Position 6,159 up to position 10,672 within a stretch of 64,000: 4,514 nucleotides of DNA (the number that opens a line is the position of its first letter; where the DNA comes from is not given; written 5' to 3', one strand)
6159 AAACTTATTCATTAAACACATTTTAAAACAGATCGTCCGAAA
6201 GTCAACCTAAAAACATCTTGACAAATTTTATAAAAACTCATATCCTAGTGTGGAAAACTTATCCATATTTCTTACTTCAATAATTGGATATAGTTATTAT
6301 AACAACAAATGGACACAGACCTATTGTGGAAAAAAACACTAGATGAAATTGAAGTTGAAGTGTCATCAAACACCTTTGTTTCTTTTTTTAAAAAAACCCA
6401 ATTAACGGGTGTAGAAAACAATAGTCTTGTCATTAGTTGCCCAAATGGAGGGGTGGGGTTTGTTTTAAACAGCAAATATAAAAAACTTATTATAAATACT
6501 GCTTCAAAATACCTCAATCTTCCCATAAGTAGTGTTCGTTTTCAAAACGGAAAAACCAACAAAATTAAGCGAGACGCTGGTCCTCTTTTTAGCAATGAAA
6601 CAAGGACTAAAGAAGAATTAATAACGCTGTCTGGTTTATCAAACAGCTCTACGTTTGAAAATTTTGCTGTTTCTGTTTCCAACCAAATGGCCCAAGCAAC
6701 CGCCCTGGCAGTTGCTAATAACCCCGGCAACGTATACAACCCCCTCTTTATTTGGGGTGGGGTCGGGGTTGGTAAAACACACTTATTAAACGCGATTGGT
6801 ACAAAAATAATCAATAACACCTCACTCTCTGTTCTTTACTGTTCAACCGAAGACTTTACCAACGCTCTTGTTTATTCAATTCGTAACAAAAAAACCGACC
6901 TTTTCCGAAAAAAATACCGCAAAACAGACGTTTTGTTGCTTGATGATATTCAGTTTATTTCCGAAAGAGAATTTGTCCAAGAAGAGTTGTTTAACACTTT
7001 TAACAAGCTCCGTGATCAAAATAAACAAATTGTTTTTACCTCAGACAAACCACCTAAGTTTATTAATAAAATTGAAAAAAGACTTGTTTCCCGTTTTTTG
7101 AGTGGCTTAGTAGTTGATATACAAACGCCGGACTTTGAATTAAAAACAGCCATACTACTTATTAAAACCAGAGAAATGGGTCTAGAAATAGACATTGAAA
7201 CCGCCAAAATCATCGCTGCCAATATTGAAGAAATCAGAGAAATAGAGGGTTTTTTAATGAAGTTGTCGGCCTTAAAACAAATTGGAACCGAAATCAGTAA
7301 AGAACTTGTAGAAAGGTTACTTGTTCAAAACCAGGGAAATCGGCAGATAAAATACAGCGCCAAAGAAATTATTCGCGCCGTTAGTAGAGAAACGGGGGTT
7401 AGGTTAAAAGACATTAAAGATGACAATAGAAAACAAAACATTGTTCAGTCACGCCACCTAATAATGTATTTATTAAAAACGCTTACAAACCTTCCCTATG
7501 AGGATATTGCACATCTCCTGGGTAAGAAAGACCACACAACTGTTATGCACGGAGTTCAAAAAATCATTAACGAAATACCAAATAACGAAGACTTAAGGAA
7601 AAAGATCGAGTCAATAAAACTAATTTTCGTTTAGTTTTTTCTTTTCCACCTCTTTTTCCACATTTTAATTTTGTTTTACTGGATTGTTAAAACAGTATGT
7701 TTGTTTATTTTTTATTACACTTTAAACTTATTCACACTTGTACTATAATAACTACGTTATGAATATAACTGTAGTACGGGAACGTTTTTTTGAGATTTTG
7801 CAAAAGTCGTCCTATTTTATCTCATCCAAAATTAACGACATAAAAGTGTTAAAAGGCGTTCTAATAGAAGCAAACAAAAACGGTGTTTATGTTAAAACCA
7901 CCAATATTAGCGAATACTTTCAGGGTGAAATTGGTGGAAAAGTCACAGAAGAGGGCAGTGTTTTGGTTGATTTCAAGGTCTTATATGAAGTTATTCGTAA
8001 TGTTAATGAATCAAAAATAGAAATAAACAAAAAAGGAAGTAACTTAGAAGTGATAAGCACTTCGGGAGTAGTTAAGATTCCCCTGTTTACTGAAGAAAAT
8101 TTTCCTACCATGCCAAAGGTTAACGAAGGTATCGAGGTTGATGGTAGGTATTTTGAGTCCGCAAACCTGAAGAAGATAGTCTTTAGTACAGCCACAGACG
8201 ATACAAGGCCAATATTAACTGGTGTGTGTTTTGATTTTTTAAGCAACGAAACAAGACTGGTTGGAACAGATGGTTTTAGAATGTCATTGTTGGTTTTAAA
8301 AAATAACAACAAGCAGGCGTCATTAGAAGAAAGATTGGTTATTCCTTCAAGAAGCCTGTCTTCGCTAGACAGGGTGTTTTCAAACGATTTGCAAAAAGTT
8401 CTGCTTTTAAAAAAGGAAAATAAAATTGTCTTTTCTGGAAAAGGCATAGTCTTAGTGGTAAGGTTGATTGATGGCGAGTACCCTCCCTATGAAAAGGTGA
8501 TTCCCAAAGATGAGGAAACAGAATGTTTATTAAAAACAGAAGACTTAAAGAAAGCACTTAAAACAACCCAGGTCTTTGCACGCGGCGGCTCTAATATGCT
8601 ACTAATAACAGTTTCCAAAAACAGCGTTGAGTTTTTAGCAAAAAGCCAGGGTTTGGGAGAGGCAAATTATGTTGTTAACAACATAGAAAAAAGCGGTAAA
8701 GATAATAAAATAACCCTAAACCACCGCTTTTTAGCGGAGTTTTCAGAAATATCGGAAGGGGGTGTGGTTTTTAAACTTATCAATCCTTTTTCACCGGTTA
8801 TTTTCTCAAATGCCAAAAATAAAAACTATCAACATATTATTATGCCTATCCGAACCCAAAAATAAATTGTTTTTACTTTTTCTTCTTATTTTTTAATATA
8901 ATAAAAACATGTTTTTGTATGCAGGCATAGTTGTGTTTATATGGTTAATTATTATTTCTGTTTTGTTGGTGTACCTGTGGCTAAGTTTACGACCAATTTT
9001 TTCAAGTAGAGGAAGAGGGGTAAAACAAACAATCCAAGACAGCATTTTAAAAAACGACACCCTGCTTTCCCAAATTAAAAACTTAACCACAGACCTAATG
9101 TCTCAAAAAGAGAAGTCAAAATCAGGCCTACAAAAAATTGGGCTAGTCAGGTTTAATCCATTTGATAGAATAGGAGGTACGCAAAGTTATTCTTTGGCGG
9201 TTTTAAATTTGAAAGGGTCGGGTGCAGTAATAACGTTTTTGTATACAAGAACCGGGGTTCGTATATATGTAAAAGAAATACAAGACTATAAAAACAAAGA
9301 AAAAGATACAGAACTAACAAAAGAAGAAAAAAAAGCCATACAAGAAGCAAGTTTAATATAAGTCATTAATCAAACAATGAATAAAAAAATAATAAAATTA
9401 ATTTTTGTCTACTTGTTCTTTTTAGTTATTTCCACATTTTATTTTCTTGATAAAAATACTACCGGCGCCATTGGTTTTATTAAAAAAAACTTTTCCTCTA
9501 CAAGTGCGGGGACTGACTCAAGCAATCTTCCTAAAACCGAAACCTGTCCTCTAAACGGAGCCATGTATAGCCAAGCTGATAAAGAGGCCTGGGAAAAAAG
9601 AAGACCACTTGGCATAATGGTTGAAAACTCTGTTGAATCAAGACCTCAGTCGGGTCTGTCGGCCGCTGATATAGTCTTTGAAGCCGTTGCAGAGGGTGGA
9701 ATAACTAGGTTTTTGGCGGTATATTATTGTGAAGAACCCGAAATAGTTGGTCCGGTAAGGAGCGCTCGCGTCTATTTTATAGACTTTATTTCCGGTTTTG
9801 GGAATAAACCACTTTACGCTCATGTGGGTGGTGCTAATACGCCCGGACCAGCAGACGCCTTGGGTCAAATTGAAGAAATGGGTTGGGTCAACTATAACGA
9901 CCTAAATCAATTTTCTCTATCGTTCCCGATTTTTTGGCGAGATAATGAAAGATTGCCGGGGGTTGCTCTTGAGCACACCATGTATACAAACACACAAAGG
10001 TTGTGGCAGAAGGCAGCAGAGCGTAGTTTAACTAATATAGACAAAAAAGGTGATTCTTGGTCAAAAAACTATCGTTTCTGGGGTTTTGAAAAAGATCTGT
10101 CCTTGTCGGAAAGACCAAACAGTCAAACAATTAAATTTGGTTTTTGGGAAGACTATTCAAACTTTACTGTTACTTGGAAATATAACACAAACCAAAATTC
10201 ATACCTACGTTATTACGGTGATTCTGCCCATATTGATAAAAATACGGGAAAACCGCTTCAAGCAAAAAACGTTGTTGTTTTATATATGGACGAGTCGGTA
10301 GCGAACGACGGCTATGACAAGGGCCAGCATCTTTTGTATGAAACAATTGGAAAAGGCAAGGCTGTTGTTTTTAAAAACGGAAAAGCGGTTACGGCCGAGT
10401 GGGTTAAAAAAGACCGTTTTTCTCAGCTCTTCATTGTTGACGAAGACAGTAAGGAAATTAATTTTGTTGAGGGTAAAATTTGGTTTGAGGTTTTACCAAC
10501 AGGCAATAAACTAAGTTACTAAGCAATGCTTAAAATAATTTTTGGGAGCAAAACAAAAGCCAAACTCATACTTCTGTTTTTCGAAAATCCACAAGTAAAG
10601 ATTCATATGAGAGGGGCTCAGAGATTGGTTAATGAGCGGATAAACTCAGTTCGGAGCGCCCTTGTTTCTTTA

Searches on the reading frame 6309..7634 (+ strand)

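Call 7: search_protein_families(library=pfam, proteins=[window:6309-7634:+], max_evalue=0.001)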
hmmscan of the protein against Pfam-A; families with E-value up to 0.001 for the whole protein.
window:6309-7634:+ (441 aa): 9 families
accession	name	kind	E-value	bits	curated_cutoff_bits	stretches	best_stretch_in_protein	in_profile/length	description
PF00308.24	Bac_DnaA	-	5.7e-59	199.4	23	1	111-270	2-162/162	Bacterial DnaA ATPAse domain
PF08299.17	Bac_DnaA_C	-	1.2e-22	80.1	31.5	1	352-419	2-69/69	Bacterial dnaA protein helix-turn-helix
PF01695.23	IstB_IS21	-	4.6e-11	43.1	24.1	1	96-248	44-195/238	IstB-like ATP binding protein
PF00004.35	AAA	-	4.5e-07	30.8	21.2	1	147-263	2-127/131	ATPase family associated with various cellular activities (AAA)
PF11638.13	DnaA_N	-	6.2e-07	29.5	24.6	1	6-63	3-61/65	DnaA N-terminal domain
PF13173.12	AAA_14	-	9.4e-07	29.3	27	1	145-264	4-116/129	AAA domain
PF00910.28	RNA_helicase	-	3.2e-05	24.8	21.5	1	147-238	2-78/105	RNA helicase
PF01637.24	ATPase_2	-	0.00027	21.2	33.2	1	142-266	19-138/225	ATPase domain predominantly from Archaea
PF13401.12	AAA_22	-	0.00041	21.1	27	0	146-236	8-109/130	AAA domain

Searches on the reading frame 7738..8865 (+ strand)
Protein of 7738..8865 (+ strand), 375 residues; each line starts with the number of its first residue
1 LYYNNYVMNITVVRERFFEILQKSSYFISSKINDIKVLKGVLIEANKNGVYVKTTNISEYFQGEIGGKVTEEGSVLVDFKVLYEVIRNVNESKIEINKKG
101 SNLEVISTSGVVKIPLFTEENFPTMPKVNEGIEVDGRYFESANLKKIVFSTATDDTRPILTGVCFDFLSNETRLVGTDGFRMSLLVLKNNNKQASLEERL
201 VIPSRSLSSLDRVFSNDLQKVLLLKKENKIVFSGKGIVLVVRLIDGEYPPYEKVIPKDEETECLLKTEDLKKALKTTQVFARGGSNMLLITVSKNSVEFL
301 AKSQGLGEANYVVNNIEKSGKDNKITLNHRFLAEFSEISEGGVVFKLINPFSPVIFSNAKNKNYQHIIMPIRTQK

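Call 23: search_protein_families(library=pfam, proteins=[window:7738-8865:+], max_evalue=0.001)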
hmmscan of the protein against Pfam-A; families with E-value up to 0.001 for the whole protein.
window:7738-8865:+ (375 aa): 3 families
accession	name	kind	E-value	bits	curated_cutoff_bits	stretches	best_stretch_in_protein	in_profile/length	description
PF02767.21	DNA_pol3_beta_2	-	9.2e-23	81.2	27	1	144-249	11-115/116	DNA polymerase III beta subunit, central domain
PF00712.24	DNA_pol3_beta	-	1.6e-17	64.2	24.4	1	8-126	1-120/120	DNA polymerase III beta subunit, N-terminal domain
PF02768.20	DNA_pol3_beta_3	-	2.9e-16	59.8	27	1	253-372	2-121/121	DNA polymerase III beta subunit, C-terminal domain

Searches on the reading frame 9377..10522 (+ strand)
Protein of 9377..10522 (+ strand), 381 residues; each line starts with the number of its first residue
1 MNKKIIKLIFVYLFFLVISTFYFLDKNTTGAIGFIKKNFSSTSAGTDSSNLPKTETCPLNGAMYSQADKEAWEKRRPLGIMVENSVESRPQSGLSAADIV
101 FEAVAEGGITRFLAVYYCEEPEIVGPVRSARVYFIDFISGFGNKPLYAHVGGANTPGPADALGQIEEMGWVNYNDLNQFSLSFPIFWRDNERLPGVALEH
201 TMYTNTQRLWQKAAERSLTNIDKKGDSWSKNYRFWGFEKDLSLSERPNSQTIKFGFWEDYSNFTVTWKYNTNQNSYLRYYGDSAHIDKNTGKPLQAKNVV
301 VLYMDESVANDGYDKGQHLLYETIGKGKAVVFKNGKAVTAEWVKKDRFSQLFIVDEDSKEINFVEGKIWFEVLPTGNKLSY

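Call 23: search_protein_families(library=pfam, proteins=[window:9377-10522:+], max_evalue=0.001)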
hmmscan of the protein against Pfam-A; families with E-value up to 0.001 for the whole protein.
window:9377-10522:+ (381 aa): 2 families
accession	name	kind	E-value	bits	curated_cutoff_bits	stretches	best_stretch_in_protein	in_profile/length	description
PF11258.13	DUF3048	-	2.5e-35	122.2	25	1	69-217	8-146/148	Protein of unknown function (DUF3048) N-terminal domain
PF17479.7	DUF3048_C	-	2.2e-25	89.7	25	1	260-369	5-113/114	Protein of unknown function (DUF3048) C-terminal domain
